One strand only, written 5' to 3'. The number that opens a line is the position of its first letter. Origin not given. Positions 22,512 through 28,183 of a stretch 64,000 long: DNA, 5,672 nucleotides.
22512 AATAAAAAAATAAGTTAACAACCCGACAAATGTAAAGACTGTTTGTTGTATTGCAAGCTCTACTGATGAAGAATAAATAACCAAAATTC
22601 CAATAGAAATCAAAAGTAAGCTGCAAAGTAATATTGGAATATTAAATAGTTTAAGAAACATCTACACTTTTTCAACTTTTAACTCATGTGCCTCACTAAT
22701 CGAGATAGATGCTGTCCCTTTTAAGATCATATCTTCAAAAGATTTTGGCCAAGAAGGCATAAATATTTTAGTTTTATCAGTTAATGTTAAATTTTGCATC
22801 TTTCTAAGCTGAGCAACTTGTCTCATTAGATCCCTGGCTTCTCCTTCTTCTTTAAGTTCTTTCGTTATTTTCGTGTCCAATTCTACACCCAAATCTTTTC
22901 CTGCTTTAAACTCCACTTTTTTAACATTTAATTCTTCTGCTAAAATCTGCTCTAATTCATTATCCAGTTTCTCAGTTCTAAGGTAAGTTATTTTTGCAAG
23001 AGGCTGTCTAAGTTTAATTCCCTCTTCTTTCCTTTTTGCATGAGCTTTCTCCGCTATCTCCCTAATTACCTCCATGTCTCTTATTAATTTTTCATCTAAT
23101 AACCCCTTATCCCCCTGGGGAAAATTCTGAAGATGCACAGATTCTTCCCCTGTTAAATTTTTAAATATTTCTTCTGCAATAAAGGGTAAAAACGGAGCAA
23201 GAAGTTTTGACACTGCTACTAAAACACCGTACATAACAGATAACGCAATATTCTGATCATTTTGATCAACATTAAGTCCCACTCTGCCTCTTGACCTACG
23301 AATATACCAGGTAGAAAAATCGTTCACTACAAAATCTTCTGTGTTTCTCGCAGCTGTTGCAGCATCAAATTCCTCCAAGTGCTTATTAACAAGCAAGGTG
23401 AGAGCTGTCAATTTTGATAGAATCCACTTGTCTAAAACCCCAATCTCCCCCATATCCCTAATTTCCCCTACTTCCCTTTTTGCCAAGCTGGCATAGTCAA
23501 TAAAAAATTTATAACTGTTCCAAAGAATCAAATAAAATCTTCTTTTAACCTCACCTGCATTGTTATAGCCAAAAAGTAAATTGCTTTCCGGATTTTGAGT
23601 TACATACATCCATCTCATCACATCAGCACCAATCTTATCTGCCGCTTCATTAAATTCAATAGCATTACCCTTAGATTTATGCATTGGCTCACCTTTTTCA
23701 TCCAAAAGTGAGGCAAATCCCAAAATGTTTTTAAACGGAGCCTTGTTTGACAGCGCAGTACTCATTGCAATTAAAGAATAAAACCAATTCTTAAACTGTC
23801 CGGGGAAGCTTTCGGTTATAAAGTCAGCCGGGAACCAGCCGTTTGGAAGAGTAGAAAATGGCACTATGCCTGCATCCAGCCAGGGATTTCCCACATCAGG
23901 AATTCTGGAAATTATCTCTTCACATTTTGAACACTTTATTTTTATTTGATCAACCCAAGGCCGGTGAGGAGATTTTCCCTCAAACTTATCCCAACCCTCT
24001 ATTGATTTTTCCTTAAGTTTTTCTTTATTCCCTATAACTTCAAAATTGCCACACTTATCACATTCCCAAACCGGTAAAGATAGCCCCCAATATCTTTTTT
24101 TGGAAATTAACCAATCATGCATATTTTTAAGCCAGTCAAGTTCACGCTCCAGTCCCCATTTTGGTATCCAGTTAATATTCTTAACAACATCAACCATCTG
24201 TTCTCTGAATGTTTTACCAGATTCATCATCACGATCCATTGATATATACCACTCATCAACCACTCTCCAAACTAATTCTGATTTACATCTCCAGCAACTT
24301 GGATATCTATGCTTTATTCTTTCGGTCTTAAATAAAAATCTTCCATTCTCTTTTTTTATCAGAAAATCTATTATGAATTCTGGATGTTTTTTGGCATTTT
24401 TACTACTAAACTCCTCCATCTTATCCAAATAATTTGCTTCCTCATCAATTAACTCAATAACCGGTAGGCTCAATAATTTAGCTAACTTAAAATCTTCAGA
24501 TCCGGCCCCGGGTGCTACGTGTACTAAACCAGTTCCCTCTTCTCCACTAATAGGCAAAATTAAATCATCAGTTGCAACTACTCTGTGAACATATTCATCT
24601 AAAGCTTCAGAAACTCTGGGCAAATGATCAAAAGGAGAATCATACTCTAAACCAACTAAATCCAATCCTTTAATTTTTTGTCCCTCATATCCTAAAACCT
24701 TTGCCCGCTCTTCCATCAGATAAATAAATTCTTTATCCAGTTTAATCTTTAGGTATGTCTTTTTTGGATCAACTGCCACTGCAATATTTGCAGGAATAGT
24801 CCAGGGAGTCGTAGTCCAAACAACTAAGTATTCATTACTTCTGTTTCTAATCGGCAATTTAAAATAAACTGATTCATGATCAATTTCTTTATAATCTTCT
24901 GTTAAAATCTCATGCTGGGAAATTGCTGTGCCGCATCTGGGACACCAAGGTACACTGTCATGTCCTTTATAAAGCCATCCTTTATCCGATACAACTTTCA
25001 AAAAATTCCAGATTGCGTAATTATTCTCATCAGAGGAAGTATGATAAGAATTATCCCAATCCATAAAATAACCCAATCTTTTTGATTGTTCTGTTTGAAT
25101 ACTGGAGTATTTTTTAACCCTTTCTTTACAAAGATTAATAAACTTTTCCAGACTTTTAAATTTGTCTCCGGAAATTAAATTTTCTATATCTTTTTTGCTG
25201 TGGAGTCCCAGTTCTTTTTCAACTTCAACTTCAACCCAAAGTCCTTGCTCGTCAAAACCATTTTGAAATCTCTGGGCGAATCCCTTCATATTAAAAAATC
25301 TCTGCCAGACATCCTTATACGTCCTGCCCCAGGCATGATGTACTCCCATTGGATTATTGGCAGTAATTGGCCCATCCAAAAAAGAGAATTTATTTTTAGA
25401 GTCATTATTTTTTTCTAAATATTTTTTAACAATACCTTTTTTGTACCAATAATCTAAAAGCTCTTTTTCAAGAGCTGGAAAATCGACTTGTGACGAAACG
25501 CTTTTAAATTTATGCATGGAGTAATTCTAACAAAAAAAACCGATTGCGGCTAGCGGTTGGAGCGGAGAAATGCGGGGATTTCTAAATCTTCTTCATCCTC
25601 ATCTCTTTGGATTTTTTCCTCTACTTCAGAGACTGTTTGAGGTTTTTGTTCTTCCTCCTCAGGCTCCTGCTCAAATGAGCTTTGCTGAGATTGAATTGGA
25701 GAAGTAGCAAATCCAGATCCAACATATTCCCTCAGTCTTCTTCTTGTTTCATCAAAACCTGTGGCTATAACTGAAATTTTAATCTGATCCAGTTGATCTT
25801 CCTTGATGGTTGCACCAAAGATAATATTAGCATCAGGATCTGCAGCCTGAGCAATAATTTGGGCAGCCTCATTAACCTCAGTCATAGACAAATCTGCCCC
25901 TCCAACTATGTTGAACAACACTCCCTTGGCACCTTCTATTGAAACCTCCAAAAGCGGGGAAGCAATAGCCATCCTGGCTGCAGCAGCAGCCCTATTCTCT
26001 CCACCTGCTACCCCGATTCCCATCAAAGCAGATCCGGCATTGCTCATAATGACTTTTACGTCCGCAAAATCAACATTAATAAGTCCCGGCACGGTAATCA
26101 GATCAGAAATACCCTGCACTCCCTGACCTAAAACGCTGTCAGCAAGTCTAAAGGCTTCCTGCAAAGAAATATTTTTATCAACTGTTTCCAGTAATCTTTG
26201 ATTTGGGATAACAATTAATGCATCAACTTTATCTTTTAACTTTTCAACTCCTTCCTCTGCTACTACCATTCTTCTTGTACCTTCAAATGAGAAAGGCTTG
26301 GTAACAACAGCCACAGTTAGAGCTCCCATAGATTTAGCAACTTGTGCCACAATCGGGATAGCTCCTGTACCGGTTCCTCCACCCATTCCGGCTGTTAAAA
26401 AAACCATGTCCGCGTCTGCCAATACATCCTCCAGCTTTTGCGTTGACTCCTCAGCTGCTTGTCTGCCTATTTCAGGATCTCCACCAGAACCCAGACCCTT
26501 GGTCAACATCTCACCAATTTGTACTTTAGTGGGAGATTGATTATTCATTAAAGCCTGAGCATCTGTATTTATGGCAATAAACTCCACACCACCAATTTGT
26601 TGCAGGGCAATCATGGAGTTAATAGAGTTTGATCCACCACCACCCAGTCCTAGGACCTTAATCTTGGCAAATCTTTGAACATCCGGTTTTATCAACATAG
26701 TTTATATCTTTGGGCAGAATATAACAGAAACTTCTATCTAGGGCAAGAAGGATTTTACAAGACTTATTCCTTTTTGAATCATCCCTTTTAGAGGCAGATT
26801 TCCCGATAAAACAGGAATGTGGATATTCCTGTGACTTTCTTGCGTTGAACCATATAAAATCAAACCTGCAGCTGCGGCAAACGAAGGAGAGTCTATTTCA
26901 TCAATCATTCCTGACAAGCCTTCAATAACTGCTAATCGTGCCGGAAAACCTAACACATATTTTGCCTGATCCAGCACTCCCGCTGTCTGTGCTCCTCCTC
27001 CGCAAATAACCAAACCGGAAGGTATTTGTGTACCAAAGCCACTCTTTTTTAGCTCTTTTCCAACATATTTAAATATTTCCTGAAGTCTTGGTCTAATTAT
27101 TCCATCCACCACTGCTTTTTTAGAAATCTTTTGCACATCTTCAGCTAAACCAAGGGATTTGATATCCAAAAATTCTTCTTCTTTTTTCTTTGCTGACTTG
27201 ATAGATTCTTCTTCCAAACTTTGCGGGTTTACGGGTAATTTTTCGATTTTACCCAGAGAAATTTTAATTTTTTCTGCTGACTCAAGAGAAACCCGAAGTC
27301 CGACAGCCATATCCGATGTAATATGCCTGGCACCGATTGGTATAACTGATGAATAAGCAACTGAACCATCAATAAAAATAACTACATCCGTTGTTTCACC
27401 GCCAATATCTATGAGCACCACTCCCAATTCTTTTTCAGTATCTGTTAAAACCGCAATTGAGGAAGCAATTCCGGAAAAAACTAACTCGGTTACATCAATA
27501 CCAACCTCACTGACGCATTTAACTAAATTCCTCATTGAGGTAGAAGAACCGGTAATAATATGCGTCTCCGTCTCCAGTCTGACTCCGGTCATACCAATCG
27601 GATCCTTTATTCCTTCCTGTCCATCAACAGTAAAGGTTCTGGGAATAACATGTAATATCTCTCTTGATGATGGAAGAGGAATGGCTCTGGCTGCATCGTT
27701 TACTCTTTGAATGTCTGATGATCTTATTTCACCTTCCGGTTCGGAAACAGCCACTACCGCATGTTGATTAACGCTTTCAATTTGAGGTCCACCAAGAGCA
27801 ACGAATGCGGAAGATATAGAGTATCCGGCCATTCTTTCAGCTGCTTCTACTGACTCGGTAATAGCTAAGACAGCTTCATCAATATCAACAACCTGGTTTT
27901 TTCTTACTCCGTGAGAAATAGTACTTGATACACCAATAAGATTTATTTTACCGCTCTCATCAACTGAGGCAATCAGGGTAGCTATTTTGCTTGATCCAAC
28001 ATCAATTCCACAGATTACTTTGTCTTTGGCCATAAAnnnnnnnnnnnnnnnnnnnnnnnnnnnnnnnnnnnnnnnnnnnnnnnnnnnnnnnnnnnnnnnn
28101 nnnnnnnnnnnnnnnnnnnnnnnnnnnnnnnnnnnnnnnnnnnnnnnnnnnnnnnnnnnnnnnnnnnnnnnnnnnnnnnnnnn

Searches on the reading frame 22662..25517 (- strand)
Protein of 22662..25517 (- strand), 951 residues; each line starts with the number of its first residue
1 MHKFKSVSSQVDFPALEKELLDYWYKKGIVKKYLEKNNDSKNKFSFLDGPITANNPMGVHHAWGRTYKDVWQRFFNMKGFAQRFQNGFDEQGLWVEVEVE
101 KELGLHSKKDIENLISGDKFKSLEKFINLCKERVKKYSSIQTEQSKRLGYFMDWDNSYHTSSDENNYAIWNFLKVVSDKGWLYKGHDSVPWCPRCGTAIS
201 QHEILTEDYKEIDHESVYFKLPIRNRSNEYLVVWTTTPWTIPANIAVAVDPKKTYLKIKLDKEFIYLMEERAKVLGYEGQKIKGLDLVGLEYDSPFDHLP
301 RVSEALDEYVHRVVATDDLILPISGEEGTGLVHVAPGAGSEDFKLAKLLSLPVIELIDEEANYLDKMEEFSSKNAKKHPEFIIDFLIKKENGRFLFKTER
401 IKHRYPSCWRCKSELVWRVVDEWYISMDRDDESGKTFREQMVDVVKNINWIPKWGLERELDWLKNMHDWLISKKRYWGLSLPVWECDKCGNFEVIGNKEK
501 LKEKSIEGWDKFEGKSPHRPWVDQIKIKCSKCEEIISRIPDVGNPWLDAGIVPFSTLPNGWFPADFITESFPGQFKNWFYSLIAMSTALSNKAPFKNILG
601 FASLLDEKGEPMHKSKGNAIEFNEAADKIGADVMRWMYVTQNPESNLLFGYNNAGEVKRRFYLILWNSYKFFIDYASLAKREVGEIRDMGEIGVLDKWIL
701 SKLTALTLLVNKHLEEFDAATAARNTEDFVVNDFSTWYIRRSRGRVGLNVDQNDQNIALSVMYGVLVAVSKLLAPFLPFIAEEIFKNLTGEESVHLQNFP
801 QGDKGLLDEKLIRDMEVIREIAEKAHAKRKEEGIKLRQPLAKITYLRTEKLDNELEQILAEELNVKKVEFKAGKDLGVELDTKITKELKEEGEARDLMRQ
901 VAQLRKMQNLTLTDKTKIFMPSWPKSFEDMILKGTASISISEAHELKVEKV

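Call 9: search_protein_families(library=pfam, proteins=[window:22662-25517:-], max_evalue=0.001)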
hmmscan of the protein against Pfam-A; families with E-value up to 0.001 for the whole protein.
window:22662-25517:- (951 aa): 5 families
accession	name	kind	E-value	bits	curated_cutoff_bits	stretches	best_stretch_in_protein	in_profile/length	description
PF00133.28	tRNA-synt_1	-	7e-78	262.6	22.7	1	20-640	2-404/414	tRNA synthetases class I (I, L, M and V)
PF08264.19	Anticodon_1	-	1.3e-32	113.1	25.1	1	696-842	1-146/148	Anticodon-binding domain of tRNA ligase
PF19302.4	DUF5915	-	2.5e-13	50.4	27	1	822-922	46-146/195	Domain of unknown function (DUF5915)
PF09334.17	tRNA-synt_1g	-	4.1e-11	42.7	20.1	0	601-645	317-361/391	tRNA synthetases class I (M)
PF01921.24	tRNA-synt_1f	-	0.00049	19.6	27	0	601-649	272-320/360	tRNA synthetases class I (K)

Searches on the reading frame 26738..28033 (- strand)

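Call 9: search_protein_families(library=pfam, proteins=[window:26738-28033:-], max_evalue=0.001)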
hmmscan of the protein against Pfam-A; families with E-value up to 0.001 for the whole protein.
window:26738-28033:- (431 aa): 6 families
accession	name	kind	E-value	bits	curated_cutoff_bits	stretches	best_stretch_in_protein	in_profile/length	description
PF14450.12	FtsA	-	7.9e-34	117.2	31.8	2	206-390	1-127/127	Cell division protein FtsA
PF02491.25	SHS2_FTSA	-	3.5e-30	104.6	25.4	1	82-161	1-79/79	SHS2 domain inserted in FTSA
PF11104.14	PilM_2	-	4e-06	26.4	27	0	191-259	168-236/340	Type IV pilus assembly protein PilM;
PF01968.24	Hydantoinase_A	-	4e-05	23.4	22.9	0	182-233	55-109/291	Hydantoinase/oxoprolinase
PF06723.19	MreB_Mbl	-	4.1e-05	23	27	1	168-364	110-300/327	MreB/Mbl protein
PF06277.17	EutA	-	4.3e-05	23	27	1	195-244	135-184/475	Ethanolamine utilisation protein EutA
